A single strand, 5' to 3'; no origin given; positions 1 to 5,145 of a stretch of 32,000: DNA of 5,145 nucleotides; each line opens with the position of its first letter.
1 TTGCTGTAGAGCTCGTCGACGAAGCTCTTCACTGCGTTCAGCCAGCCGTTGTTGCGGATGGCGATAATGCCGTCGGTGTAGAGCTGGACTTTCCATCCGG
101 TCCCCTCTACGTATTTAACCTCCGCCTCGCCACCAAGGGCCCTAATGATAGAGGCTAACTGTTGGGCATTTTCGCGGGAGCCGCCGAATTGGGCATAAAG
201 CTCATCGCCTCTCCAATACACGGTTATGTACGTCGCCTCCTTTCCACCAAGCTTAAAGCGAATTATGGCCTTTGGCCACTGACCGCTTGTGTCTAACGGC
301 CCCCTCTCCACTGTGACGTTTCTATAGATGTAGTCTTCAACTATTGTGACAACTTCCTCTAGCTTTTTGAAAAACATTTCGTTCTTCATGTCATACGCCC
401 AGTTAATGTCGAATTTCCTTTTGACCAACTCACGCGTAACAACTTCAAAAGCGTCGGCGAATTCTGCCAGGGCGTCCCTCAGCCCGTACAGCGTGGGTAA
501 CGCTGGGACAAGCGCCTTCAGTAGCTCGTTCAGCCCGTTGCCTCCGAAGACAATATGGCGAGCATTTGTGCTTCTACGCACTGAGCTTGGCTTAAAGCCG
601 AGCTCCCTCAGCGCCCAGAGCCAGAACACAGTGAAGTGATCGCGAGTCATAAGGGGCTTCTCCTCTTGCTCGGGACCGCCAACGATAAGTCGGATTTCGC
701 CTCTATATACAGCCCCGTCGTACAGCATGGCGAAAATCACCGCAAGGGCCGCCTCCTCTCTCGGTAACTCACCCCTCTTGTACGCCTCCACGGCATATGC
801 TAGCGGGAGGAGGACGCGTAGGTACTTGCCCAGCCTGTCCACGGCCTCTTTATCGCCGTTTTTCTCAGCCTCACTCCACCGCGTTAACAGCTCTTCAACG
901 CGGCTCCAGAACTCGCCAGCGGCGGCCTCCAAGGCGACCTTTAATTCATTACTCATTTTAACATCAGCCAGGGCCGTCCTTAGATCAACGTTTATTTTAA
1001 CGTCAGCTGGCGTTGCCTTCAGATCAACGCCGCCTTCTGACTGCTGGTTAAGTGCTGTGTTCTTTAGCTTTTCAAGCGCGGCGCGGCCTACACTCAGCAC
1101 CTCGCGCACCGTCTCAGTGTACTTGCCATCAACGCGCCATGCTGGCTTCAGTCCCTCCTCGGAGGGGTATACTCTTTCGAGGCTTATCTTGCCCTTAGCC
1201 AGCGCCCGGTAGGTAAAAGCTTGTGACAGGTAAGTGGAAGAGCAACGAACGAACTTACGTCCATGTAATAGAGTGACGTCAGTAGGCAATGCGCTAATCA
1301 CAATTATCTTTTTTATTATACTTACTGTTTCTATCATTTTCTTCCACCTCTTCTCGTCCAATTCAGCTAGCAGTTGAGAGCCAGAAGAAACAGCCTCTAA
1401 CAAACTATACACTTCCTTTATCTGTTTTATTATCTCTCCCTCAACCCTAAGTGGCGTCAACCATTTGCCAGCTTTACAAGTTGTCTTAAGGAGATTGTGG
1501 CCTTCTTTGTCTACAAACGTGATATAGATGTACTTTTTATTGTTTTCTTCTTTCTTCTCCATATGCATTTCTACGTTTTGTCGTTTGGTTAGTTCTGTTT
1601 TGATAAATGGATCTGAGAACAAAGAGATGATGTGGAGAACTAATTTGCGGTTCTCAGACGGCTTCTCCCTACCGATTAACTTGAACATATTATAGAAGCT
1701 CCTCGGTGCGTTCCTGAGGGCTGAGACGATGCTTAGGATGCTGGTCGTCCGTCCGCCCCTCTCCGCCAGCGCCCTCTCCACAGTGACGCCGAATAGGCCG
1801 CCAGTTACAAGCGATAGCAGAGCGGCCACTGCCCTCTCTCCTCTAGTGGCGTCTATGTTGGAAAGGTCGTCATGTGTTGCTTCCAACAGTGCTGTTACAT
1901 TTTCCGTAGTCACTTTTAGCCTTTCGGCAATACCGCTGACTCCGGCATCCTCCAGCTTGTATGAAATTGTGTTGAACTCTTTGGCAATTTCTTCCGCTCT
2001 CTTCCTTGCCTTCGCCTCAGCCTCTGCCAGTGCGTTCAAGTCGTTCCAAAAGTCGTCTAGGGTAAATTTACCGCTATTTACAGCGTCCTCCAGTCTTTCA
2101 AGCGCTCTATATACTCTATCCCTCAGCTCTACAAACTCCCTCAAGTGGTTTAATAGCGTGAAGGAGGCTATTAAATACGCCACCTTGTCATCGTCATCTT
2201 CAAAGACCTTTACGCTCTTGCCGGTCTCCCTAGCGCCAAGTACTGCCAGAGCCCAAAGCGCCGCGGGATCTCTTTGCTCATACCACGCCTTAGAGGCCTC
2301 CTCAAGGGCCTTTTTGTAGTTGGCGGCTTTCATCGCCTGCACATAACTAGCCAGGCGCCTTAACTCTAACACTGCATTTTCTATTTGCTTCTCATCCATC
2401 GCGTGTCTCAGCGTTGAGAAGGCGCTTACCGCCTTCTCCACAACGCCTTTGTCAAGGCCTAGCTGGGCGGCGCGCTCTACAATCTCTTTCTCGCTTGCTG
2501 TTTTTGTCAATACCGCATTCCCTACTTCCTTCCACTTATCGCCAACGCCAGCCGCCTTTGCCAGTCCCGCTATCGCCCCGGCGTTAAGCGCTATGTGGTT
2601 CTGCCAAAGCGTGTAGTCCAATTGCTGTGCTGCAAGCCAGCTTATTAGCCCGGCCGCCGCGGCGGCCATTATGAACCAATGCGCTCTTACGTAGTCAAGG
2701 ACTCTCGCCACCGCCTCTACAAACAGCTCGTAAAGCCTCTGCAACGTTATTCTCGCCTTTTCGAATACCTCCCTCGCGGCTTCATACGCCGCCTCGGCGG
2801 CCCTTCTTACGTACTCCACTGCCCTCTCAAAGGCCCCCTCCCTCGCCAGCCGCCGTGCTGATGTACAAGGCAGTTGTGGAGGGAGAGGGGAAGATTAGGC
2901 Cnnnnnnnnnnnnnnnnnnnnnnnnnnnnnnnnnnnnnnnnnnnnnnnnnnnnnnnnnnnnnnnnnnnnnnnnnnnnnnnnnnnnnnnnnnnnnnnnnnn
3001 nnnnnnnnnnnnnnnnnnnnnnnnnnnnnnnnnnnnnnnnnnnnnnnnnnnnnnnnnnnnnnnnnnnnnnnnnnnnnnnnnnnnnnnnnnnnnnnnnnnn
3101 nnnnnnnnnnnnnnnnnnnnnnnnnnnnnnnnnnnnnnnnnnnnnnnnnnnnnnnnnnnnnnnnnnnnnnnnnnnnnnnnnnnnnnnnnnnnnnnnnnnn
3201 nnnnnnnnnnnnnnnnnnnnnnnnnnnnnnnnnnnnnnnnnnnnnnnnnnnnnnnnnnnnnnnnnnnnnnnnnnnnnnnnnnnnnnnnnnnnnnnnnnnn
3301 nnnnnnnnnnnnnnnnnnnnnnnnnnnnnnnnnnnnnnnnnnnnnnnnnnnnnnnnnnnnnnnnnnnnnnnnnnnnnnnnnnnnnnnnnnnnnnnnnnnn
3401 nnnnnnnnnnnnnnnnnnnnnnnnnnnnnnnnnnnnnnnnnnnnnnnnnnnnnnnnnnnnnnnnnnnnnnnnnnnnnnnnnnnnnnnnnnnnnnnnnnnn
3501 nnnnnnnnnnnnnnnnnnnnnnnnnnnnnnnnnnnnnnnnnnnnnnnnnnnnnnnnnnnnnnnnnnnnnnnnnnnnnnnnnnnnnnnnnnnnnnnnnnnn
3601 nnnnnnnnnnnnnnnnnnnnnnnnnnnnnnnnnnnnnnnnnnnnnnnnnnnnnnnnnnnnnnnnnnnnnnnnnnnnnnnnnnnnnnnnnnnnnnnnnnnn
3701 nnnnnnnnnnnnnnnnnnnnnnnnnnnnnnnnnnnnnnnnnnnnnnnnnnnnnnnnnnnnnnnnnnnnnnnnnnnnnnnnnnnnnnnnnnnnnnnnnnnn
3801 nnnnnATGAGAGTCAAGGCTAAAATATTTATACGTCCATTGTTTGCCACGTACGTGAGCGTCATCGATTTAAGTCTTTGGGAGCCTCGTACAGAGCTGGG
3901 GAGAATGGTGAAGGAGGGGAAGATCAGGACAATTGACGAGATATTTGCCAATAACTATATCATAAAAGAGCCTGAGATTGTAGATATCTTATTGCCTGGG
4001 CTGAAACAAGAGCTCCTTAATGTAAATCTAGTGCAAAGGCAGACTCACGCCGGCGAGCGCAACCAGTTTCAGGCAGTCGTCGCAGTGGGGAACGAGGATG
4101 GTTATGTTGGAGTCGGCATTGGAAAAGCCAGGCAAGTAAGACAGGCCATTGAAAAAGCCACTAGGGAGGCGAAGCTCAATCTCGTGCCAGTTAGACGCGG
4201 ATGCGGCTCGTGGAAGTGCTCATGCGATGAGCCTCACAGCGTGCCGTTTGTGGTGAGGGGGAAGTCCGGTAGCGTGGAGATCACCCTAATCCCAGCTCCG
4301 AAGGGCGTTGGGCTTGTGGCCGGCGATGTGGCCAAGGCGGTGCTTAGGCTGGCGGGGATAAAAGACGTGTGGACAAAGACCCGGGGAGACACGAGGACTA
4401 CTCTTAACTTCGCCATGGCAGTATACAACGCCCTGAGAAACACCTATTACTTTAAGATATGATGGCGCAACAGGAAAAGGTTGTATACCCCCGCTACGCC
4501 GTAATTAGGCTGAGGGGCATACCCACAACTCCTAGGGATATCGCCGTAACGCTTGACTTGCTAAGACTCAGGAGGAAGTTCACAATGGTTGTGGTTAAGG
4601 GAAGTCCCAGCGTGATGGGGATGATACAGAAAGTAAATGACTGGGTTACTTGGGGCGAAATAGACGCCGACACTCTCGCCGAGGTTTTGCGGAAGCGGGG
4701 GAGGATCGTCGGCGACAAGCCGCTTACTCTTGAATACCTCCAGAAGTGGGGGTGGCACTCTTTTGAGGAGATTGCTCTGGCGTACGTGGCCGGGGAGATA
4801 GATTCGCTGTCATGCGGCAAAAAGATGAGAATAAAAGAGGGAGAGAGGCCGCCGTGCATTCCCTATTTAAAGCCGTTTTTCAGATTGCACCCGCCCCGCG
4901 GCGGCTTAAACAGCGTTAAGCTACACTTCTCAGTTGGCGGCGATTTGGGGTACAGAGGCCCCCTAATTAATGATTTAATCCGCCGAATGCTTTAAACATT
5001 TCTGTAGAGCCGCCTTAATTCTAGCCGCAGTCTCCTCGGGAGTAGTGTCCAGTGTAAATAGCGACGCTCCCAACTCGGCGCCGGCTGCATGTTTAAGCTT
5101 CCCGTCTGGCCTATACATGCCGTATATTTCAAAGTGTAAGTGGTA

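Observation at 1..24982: A divergent two-gene repeat unit occurs three times, and no large-gene copy is intact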

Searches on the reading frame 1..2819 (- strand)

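Call 9: search_protein_families(library=pfam, proteins=[window:1-2819:-], max_evalue=0.01)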
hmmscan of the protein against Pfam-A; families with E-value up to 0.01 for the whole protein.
window:1-2819:- (939 aa): 2 families
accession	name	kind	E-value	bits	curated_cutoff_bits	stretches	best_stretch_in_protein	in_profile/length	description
PF07775.16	PaRep2b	-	4.8e-80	269.9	20.4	1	767-938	1-171/512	PaRep2b protein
PF06160.17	EzrA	-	0.001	17.9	39.6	1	237-321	378-462/557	Septation ring formation regulator, EzrA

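Call 10: search_protein_families(library=ncbifam, proteins=[window:1-2819:-], max_evalue=0.01)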
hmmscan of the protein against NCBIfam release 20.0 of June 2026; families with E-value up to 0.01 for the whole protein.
window:1-2819:- (939 aa): 0 families

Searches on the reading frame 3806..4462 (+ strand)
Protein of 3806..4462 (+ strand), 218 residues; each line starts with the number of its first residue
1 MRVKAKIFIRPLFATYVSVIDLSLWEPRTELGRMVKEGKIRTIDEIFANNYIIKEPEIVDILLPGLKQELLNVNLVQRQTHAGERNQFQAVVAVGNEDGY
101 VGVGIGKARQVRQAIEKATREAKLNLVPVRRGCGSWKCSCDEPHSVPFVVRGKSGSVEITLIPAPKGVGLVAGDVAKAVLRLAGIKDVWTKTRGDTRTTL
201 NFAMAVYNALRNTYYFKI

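Call 24: search_protein_families(library=pfam, proteins=[window:3806-4462:+], max_evalue=0.01)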
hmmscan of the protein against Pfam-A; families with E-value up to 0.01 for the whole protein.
window:3806-4462:+ (218 aa): 2 families
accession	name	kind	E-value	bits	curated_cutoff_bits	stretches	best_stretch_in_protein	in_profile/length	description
PF00333.26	Ribosomal_S5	-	5.2e-25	87.7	27.1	1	66-130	1-65/65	Ribosomal protein S5, N-terminal domain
PF03719.21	Ribosomal_S5_C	-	3.2e-24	84.6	21.5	1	152-216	1-64/71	Ribosomal protein S5, C-terminal domain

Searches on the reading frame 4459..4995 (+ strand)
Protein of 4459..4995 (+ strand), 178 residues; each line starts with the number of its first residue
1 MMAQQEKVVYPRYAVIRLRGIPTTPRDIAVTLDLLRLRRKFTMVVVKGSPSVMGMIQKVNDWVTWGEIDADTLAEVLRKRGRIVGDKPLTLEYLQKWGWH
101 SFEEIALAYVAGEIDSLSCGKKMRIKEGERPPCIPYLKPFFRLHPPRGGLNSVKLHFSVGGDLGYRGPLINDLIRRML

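Call 24: search_protein_families(library=pfam, proteins=[window:4459-4995:+], max_evalue=0.01)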
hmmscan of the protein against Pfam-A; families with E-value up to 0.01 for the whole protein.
window:4459-4995:+ (178 aa): 1 family
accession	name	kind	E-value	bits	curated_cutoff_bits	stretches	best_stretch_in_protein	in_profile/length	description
PF00327.25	Ribosomal_L30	-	2e-12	47.2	23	1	13-63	1-51/51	Ribosomal protein L30p/L7e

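Call 107: find_encoding_contigs(protein=window:4459-4995:+, flank=7000, max_places=8)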
Protein window:4459-4995:+ (178 aa): 22 contigs read that carry it; 8 places shown.
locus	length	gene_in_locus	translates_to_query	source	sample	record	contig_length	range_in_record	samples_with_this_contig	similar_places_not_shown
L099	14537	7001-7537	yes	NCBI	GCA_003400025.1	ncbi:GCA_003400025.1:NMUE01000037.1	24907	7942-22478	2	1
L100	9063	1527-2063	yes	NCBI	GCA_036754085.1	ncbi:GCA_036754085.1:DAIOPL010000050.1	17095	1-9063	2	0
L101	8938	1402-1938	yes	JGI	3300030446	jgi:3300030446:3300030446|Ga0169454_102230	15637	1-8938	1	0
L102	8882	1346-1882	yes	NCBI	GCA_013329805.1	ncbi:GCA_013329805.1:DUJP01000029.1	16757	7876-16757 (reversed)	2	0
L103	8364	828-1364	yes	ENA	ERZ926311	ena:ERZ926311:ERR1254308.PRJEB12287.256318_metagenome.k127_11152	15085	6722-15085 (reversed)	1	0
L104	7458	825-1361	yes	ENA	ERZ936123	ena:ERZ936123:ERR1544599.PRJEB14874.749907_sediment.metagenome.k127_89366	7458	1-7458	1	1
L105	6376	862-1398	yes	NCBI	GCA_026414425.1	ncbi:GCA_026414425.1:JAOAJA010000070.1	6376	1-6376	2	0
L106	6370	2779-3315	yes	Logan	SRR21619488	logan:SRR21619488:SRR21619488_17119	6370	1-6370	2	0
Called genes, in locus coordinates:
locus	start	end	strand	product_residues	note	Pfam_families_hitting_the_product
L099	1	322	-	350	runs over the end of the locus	PF13091:PLDc_2, PF24217:DUF7436 (weak), PF13091:PLDc_2 (weak)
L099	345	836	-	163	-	PF01209:Ubie_methyltran (weak), PF13489:Methyltransf_23 (weak), PF13847:Methyltransf_31 (weak), PF08241:Methyltransf_11, PF08242:Methyltransf_12, PF13649:Methyltransf_25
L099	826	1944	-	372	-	-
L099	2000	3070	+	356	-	PF00005:ABC_tran, PF13304:AAA_21 (faint)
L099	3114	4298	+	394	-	PF00108:Thiolase_N, PF00109:ketoacyl-synt (weak), PF02803:Thiolase_C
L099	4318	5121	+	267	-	PF02540:NAD_synthase, PF03054:tRNA_Me_trans (faint)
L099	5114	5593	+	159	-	PF03551:PadR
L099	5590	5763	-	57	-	-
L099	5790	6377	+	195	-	PF01351:RNase_HII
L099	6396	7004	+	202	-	PF00333:Ribosomal_S5, PF03719:Ribosomal_S5_C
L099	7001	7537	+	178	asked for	PF00327:Ribosomal_L30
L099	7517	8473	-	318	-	PF01087:GalP_UDP_transf, PF02744:GalP_UDP_tr_C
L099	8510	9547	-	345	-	PF10509:GalKase_gal_bdg (weak), PF00288:GHMP_kinases_N, PF08544:GHMP_kinases_C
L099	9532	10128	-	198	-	PF02163:Peptidase_M50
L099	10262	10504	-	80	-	-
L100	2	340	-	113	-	?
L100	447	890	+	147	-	PF07903:PaRep2a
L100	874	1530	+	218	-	PF00333:Ribosomal_S5, PF03719:Ribosomal_S5_C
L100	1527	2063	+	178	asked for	PF00327:Ribosomal_L30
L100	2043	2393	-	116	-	-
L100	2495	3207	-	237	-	PF01087:GalP_UDP_transf, PF02744:GalP_UDP_tr_C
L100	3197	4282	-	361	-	PF10509:GalKase_gal_bdg (weak), PF00288:GHMP_kinases_N, PF08544:GHMP_kinases_C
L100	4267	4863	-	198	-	PF02163:Peptidase_M50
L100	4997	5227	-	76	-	-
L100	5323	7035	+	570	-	PF26549:Tricorn_N (faint), PF07676:PD40 (weak), PF02129:Peptidase_S15 (weak), PF20434:BD-FAE, PF00561:Abhydrolase_1 (weak), PF12146:Hydrolase_4 (weak), PF12697:Abhydrolase_6, PF00326:Peptidase_S9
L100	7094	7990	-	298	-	PF07775:PaRep2b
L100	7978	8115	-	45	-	-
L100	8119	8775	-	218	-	-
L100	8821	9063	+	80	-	-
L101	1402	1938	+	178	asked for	PF00327:Ribosomal_L30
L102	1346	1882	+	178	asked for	PF00327:Ribosomal_L30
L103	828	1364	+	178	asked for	PF00327:Ribosomal_L30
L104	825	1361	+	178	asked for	PF00327:Ribosomal_L30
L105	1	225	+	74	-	PF07903:PaRep2a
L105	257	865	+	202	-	PF00333:Ribosomal_S5, PF03719:Ribosomal_S5_C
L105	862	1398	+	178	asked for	PF00327:Ribosomal_L30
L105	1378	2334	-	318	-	PF01087:GalP_UDP_transf, PF02744:GalP_UDP_tr_C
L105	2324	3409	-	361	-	PF10509:GalKase_gal_bdg (weak), PF00288:GHMP_kinases_N, PF08544:GHMP_kinases_C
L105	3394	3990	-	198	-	PF02163:Peptidase_M50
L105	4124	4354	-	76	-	-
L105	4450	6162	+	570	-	PF26549:Tricorn_N (faint), PF07676:PD40 (weak), PF02129:Peptidase_S15 (weak), PF20434:BD-FAE, PF00561:Abhydrolase_1 (weak), PF12146:Hydrolase_4 (weak), PF12697:Abhydrolase_6, PF00326:Peptidase_S9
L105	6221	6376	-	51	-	PF07775:PaRep2b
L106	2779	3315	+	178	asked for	PF00327:Ribosomal_L30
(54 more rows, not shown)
